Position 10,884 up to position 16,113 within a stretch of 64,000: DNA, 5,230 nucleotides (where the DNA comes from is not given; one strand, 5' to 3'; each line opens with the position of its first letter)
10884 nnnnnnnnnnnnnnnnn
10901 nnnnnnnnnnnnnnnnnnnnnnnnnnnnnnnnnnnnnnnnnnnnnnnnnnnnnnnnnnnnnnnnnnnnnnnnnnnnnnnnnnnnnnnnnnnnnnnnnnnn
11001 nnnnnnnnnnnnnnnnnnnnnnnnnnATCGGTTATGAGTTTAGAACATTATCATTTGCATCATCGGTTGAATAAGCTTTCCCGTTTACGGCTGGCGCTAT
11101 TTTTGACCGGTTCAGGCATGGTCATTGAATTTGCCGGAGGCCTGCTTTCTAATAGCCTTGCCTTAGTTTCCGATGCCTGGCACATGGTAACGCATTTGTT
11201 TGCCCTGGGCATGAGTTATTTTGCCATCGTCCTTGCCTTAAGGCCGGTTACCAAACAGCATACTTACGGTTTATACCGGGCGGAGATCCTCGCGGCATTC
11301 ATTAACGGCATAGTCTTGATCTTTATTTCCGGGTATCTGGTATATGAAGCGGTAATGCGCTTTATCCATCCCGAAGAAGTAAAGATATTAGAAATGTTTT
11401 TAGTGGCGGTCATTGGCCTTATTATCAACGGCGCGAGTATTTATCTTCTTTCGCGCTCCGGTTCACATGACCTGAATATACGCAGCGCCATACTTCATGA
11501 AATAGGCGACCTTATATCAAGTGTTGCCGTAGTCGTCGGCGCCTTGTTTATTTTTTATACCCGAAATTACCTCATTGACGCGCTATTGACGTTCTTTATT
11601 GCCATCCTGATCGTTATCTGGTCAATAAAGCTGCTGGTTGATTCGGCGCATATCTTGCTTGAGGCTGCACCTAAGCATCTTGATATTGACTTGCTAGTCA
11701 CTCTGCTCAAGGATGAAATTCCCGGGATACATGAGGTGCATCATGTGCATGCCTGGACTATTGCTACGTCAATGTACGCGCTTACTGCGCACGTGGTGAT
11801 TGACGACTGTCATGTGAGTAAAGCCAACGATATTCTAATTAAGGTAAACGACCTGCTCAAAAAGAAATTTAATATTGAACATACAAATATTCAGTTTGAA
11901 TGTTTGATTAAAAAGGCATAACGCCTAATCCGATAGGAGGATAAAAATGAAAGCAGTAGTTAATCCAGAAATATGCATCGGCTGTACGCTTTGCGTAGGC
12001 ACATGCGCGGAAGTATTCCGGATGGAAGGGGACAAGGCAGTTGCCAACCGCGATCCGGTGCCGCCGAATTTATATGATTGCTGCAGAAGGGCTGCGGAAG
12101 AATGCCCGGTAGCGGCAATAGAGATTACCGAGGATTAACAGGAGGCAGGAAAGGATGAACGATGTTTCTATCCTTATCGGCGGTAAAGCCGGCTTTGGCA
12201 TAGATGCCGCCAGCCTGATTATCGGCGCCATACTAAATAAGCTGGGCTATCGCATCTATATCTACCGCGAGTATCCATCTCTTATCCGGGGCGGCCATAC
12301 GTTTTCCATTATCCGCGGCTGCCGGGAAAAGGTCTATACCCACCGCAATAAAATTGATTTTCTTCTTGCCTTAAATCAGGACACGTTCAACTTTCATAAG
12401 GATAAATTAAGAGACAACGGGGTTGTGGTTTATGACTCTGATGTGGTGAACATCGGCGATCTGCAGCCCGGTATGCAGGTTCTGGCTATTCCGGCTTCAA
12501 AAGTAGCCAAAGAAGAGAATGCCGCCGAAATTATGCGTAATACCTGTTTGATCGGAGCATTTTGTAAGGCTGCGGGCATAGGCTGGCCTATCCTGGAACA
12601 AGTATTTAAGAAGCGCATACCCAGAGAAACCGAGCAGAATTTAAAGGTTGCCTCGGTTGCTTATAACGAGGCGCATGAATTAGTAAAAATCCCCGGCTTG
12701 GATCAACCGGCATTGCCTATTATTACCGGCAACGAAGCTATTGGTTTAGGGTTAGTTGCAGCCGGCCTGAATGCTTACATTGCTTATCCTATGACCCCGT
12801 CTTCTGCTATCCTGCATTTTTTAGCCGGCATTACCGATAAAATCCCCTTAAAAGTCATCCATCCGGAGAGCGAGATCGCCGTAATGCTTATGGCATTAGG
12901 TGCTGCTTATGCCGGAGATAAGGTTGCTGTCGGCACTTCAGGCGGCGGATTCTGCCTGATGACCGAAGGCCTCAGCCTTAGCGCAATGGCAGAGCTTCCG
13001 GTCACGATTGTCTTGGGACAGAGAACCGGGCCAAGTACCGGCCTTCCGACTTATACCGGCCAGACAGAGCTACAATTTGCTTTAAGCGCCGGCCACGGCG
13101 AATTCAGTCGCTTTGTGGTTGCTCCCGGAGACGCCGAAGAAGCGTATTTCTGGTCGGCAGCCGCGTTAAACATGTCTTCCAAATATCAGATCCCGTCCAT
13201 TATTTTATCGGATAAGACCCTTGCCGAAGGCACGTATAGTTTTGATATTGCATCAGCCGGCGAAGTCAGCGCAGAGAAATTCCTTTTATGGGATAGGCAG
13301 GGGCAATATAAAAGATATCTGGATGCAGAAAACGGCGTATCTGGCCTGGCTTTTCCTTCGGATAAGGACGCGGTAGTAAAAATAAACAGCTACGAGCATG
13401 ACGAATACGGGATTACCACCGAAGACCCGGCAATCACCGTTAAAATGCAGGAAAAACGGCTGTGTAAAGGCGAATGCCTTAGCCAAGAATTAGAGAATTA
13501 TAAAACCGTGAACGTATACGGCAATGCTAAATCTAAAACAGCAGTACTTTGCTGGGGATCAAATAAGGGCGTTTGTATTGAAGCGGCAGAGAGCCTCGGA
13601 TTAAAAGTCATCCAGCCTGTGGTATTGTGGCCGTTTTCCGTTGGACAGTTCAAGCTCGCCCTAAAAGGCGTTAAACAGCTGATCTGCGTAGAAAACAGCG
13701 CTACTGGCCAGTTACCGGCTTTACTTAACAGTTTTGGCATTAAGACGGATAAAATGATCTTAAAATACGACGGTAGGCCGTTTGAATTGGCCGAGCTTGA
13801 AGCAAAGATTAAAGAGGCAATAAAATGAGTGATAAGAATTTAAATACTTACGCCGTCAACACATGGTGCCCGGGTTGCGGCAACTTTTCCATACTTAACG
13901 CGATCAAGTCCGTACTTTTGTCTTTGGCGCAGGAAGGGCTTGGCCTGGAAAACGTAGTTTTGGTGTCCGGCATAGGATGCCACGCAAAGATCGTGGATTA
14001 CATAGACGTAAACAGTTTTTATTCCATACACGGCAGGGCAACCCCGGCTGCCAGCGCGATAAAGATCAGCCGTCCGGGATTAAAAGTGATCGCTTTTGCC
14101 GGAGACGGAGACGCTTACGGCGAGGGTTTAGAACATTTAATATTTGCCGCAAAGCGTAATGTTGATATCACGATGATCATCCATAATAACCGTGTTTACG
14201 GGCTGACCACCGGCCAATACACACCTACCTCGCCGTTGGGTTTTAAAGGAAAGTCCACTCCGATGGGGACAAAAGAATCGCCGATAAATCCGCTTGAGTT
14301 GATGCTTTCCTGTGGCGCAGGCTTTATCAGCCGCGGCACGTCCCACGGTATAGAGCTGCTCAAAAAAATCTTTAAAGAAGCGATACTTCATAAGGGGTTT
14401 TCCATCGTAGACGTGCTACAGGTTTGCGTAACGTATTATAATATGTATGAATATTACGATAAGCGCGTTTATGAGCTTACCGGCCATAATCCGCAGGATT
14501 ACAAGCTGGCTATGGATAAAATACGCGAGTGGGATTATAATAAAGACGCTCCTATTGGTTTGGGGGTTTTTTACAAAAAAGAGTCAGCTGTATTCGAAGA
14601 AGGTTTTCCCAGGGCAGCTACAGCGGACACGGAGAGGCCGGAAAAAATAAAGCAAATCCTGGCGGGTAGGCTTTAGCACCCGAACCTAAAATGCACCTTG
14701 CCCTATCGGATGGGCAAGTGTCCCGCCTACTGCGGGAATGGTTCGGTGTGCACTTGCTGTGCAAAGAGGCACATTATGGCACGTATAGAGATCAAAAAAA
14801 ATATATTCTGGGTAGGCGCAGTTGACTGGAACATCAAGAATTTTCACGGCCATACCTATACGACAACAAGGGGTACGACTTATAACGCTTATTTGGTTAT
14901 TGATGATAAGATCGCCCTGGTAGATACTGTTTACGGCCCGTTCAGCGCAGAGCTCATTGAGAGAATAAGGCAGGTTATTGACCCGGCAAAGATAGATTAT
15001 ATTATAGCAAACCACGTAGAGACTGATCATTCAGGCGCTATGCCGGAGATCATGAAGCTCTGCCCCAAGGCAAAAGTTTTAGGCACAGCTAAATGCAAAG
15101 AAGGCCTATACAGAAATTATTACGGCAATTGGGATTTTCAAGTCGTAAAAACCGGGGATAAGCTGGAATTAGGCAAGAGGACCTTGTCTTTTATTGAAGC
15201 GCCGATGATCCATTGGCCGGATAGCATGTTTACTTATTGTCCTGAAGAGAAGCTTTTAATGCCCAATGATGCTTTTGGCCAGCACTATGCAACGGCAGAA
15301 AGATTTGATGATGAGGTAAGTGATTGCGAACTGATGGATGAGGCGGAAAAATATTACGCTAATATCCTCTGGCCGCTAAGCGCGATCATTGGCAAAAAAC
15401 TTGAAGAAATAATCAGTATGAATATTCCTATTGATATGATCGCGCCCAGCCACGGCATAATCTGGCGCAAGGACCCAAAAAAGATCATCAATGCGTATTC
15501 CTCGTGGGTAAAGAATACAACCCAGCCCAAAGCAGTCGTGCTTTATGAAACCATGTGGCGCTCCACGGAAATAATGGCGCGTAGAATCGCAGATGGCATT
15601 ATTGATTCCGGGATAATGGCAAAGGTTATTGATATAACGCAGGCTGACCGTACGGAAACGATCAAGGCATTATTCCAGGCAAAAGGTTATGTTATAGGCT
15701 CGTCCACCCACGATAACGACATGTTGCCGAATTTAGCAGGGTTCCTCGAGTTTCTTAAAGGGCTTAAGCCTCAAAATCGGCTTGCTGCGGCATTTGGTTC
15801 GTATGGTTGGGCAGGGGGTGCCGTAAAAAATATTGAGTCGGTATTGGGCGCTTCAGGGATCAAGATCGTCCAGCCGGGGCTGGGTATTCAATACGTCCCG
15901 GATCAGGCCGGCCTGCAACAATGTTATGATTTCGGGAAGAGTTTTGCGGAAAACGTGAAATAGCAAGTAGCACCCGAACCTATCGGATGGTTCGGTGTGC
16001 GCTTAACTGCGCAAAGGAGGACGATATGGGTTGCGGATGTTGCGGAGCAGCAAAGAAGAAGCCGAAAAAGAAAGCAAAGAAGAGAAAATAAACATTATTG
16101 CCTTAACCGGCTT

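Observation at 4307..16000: Three hairpins with covarying stems and invariant (U)AUCGGAUG loop upstream of SD sequences: candidate CsrA-type or novel RNA regulatory motif on metal and oxygen-stress genes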

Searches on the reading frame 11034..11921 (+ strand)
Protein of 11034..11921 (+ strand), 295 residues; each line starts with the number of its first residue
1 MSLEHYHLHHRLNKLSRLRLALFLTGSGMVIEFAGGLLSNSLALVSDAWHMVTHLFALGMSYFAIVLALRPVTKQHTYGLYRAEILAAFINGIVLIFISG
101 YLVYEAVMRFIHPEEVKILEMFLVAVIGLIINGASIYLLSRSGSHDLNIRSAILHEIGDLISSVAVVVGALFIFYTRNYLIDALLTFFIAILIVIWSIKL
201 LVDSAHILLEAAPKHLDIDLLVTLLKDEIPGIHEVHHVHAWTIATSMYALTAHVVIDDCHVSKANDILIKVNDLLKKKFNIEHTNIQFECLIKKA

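Call 12: search_protein_families(library=pfam, proteins=[window:11034-11921:+])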
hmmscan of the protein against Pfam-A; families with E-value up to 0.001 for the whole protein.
window:11034-11921:+ (295 aa): 2 families
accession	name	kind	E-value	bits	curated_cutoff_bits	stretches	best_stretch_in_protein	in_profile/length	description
PF01545.26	Cation_efflux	-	1.3e-41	143.1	26.6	1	18-209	1-198/198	Cation efflux family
PF16916.11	ZT_dimer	-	7.6e-13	48.7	26.7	1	224-289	12-76/78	Dimerisation domain of Zinc Transporter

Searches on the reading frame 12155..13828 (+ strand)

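Call 12: search_protein_families(library=pfam, proteins=[window:12155-13828:+])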
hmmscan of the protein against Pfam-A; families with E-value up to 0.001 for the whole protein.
window:12155-13828:+ (557 aa): 2 families
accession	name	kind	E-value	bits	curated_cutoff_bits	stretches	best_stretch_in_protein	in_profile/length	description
PF01855.24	POR_N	-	3.5e-43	148.4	27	1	200-426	3-222/231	Pyruvate flavodoxin/ferredoxin oxidoreductase, thiamine diP-bdg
PF01558.24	POR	-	7.8e-30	104.7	27.4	1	13-170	2-172/173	Pyruvate ferredoxin/flavodoxin oxidoreductase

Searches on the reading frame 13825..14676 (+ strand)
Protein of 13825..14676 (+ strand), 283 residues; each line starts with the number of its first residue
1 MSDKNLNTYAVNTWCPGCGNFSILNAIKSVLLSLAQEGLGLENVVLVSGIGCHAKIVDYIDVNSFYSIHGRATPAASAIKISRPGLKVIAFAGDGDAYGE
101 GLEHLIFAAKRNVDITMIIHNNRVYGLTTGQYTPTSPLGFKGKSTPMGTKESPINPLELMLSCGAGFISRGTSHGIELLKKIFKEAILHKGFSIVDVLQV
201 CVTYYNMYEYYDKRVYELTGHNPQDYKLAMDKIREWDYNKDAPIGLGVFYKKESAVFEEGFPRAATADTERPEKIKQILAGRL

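Call 12: search_protein_families(library=pfam, proteins=[window:13825-14676:+])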
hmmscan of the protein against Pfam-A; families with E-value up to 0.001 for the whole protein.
window:13825-14676:+ (283 aa): 2 families
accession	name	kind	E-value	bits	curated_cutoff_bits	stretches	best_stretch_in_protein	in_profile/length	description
PF02775.26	TPP_enzyme_C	-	8.5e-29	100.7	21.9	1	50-197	2-151/151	Thiamine pyrophosphate enzyme, C-terminal TPP binding domain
PF12367.13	PFO_beta_C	-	7.5e-12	45.6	24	1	201-263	1-63/66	Pyruvate ferredoxin oxidoreductase beta subunit C terminal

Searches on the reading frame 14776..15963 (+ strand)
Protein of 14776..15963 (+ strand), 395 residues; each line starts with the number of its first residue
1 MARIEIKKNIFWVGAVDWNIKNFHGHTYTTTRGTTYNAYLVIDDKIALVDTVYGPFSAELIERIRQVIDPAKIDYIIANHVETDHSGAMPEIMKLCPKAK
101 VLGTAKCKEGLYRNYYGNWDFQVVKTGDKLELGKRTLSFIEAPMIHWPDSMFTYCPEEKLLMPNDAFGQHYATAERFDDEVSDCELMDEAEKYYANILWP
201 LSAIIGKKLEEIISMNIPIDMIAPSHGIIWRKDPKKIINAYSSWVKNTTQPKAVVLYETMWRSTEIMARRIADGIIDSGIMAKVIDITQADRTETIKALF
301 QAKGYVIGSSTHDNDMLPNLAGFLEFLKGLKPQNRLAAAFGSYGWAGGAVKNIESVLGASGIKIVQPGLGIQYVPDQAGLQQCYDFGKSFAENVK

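Call 12: search_protein_families(library=pfam, proteins=[window:14776-15963:+])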
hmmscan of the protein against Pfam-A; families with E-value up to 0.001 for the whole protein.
window:14776-15963:+ (395 aa): 4 families
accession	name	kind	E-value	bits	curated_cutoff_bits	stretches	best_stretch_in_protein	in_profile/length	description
PF19583.5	ODP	-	3.2e-19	70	27.2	1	36-227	3-194/194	ODP family beta lactamase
PF00258.30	Flavodoxin_1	-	4.2e-15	56.6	25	1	255-386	1-142/143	Flavodoxin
PF00753.33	Lactamase_B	-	9.4e-10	39.2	22.7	1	36-170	6-154/196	Metallo-beta-lactamase superfamily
PF12706.13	Lactamase_B_2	-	0.00018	21.6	27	1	48-147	4-115/200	Beta-lactamase superfamily domain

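Call 15: find_encoding_contigs(protein=window:14776-15963:+, flank=10000, max_places=6)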
Protein window:14776-15963:+ (395 aa): 2 contigs read that carry it; 1 place shown.
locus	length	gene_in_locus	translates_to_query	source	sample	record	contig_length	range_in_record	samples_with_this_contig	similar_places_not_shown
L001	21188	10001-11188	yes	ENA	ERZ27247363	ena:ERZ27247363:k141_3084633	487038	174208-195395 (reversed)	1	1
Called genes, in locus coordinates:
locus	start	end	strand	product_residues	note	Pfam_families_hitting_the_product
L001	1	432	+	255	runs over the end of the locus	PF03116:NQR2_RnfD_RnfE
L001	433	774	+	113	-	-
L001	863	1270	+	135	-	PF02082:Rrf2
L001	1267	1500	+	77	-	PF21349:RUBY_RBDX (faint)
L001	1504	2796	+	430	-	PF03063:Prismane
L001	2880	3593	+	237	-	PF00175:NAD_binding_1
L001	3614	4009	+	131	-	PF01880:Desulfoferrodox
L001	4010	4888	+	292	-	PF01988:VIT1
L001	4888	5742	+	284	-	PF00578:AhpC-TSA, PF08534:Redoxin, PF01329:Pterin_4a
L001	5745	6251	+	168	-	PF01965:DJ-1_PfpI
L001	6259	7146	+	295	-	PF01545:Cation_efflux, PF16916:ZT_dimer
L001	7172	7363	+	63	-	PF13459:Fer4_15, PF13370:Fer4_13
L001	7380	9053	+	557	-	PF01558:POR, PF01855:POR_N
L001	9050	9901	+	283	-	PF02775:TPP_enzyme_C, PF12367:PFO_beta_C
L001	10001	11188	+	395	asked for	PF00753:Lactamase_B, PF19583:ODP, PF00258:Flavodoxin_1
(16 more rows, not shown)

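Call 16: find_related_loci(query=window:14776-15963:+, collection=genome_contigs, flank=10000)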
Query window:14776-15963:+ (395 aa) in genome_contigs; peptide patterns used: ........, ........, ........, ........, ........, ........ (x = any residue, [..] = any of these).
135 stretches matched a pattern; 110 encode a relative of the query (tblastn E <= 1e-3); the best 80 are kept; 80 distinct loci.
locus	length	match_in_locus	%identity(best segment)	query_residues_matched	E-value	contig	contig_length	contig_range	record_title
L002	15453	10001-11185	72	1-395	0e+0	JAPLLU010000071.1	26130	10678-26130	MAG: Candidatus Omnitrophota bacterium isolate LacPavin_0920_SED5_MAG_40_17 LacPavin_0920_SED5_scaffold_125688, whole ge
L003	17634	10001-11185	73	1-395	0e+0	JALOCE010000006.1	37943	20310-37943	MAG: Candidatus Omnitrophota bacterium isolate SO_2017_LW4 bin 43 scaffold_2498_c1_LW137-91_2017, whole genome shotgun s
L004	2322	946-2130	72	1-395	0e+0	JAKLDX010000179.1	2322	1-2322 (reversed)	MAG: Candidatus Omnitrophota bacterium isolate RA.bin12 RA.bin12_179, whole genome shotgun sequence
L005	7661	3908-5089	71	1-394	0e+0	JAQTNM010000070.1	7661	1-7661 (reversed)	MAG: Candidatus Omnitrophota bacterium isolate STA_64 NODE_20972_length_7661_cov_2.699761_Sandtown_A, whole genome shotg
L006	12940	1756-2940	70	1-395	0e+0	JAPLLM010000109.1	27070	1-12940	MAG: Candidatus Omnitrophota bacterium isolate LacPavin_0419_WC70L_MAG_46_7 LacPavin_0419_WC70L_scaffold_69387, whole ge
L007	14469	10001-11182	70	1-394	0e+0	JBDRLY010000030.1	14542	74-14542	MAG: Candidatus Omnitrophota bacterium isolate MEGAHIT-group-1.803 k141_5625654, whole genome shotgun sequence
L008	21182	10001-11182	72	1-394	0e+0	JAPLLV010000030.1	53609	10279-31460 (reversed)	MAG: Candidatus Omnitrophota bacterium isolate LacPavin_0920_WC90_MAG_47_10 LacPavin_0920_WC90_scaffold_1319622, whole g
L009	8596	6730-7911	70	1-394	0e+0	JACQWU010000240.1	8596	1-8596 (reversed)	MAG: Candidatus Desantisbacteria bacterium isolate NC_groundwater_1497_Pr4_B-0.1um_33_3 SR1-18-B1_scaffold_329127, whole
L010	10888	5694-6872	68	3-395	0e+0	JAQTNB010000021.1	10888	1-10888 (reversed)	MAG: Candidatus Omnitrophota bacterium isolate STA_54 NODE_12268_length_10888_cov_2.266890_Sandtown_A, whole genome shot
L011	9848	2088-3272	70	1-395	0e+0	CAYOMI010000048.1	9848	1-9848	MAG TPA_asm: uncultured Planctomycetales bacterium isolate SRP098346_co1_93 genome assembly, contig: NODE_8939_length_98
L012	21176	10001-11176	70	1-392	0e+0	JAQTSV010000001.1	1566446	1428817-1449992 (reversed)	MAG: Candidatus Omnitrophota bacterium isolate STB_25 NODE_1_length_1566446_cov_7.163386_Sandtown_B, whole genome shotgu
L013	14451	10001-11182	70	1-394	0e+0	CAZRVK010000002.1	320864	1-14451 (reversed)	MAG TPA_asm: uncultured Planctomycetales bacterium isolate binchicken_co117_54 genome assembly, contig: NODE_19_length_3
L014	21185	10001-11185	69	1-395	0e+0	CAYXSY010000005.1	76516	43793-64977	MAG TPA_asm: uncultured Planctomycetales bacterium isolate binchicken_co117_51 genome assembly, contig: NODE_582_length_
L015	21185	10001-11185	67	1-395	0e+0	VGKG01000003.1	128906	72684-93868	MAG: Candidatus Omnitrophota bacterium isolate M_DeepCast_200m_m2_189 M_DeepCast_200m_m2_189_Ga0194113_10000038, whole g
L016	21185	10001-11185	70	1-394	0e+0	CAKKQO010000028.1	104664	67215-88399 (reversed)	Omnitrophica bacterium GWA2_41_15 isolate Hainich-H51-bin333-1 genome assembly, contig: H51-bin333_1_Hain_H51_02um_R3_49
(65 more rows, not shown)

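Call 41: search_protein_families(library=pfam, proteins=[L008:11-1600:+, L008:1665-2810:+, L008:2822-3985:+, L008:4038-4781:+, L008:4929-5804:+, L008:6350-7030:+, L008:7465-8403:+, L008:8400-9110:+, L008:9123-9980:+, L008:14420-15361:+])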
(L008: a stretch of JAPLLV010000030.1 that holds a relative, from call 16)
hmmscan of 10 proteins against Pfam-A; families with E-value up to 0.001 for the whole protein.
L008:11-1600:+ (529 aa): 1 family
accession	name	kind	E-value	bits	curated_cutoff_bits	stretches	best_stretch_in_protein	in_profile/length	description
PF00873.25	ACR_tran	-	1.3e-92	311.6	28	1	4-512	540-1019/1021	AcrB/AcrD/AcrF family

L008:1665-2810:+ (381 aa): 1 family
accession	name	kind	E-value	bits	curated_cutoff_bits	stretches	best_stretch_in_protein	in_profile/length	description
PF01699.29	Na_Ca_ex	-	1.6e-18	67.6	24.9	2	189-333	2-146/151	Sodium/calcium exchanger protein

L008:2822-3985:+ (387 aa): 2 families
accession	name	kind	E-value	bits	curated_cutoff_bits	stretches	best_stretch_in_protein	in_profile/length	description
PF03773.19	ArsP_1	-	1.5e-36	126.5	32.3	2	90-224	10-147/294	Predicted permease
PF04945.19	YHS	-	2.2e-11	44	30.3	1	4-40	3-39/47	YHS domain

L008:4038-4781:+ (247 aa): 1 family
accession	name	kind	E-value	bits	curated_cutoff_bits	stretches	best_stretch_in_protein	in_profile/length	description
PF03116.20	NQR2_RnfD_RnfE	-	4.2e-19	69.5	27.7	2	12-124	22-136/296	NQR2, RnfD, RnfE family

L008:4929-5804:+ (291 aa): 9 families
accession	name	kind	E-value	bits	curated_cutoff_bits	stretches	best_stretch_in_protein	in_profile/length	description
PF01946.23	Thi4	-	8e-64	215.5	26.2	1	34-260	1-235/235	Thi4 family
PF12831.13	FAD_oxidored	-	8.6e-12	45.5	27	1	52-202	1-149/416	FAD dependent oxidoreductase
PF01266.30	DAO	-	2.2e-08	34.4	27.9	1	52-87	1-36/353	FAD dependent oxidoreductase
PF00890.30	FAD_binding_2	-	7.2e-07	29.2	20.4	1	52-87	1-36/414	FAD binding domain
PF13450.12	NAD_binding_8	-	2.3e-06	28.2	21.9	1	55-87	1-33/68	NAD(P)-binding Rossmann-like domain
PF03486.20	HI0933_like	-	3.9e-06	26.9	50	1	52-111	2-62/244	HI0933-like protein Rossmann domain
PF01494.25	FAD_binding_3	-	1.7e-05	24.7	22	1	52-82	3-33/349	FAD binding domain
PF05834.18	Lycopene_cycl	-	0.00016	21.4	23.4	0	52-82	1-33/380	Lycopene cyclase protein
PF07992.20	Pyr_redox_2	-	0.00018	21.4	26.1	1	52-90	2-41/291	Pyridine nucleotide-disulphide oxidoreductase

L008:6350-7030:+ (226 aa): 8 families
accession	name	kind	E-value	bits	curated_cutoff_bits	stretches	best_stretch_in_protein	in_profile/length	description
PF00037.32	Fer4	-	1.9e-10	40.5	21.1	1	7-30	1-24/24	4Fe-4S binding domain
PF12838.12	Fer4_7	-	6.5e-07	30.2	27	1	13-58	1-52/52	4Fe-4S dicluster domain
PF13187.11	Fer4_9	-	1.5e-06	28.6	27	1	13-59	1-52/52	4Fe-4S dicluster domain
PF14697.11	Fer4_21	-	2.3e-06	28.1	35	1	8-60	2-58/59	4Fe-4S dicluster domain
PF12837.12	Fer4_6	-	4e-06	26.9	25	1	6-29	1-24/24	4Fe-4S binding domain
PF25160.1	LdpA_Fe-S-bd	-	1.1e-05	25.5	27.6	0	9-31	23-45/49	LdpA Fe-S cluster-binding domain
PF13237.11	Fer4_10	-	2.5e-05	24.6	25.5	1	7-55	2-53/53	4Fe-4S dicluster domain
PF12797.12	Fer4_2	-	0.00043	20.5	24.5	1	6-24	2-20/22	4Fe-4S binding domain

L008:7465-8403:+ (312 aa): 2 families
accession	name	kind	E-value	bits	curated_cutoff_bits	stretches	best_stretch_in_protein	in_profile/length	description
PF00056.29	Ldh_1_N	-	2.2e-40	138.4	27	1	5-142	2-141/141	lactate/malate dehydrogenase, NAD binding domain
PF02866.23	Ldh_1_C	-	1.9e-38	132.7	22.6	1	145-310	1-170/174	lactate/malate dehydrogenase, alpha/beta C-terminal domain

L008:8400-9110:+ (236 aa): 2 families
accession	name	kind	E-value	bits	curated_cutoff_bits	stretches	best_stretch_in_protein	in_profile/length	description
PF00175.26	NAD_binding_1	-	6.6e-15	56.1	22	1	111-214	2-107/109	Oxidoreductase NAD-binding domain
PF00970.30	FAD_binding_6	-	3.2e-06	27.8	21.1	1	14-99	10-97/99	Oxidoreductase FAD-binding domain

L008:9123-9980:+ (285 aa): 3 families
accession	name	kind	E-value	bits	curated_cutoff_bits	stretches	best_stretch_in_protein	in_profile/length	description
PF01329.24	Pterin_4a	-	1.9e-31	108.4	26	1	192-281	2-91/91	Pterin 4 alpha carbinolamine dehydratase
PF08534.16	Redoxin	-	1.4e-23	83.8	26.6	1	22-161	3-148/148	Redoxin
PF00578.27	AhpC-TSA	-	2.7e-22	79.5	26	1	24-145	4-124/124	AhpC/TSA family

L008:14420-15361:+ (313 aa): 3 families
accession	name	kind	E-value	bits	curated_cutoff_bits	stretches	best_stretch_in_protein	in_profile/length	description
PF01171.26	ATP_bind_3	-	7e-05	23.1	27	0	49-84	2-37/182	PP-loop family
PF06508.19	QueC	-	0.00015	21.8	22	1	49-123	2-73/210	Queuosine biosynthesis protein QueC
PF00764.25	Arginosuc_synth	-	0.00046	20.7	27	1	49-114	2-68/162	Arginosuccinate synthase N-terminal HUP domain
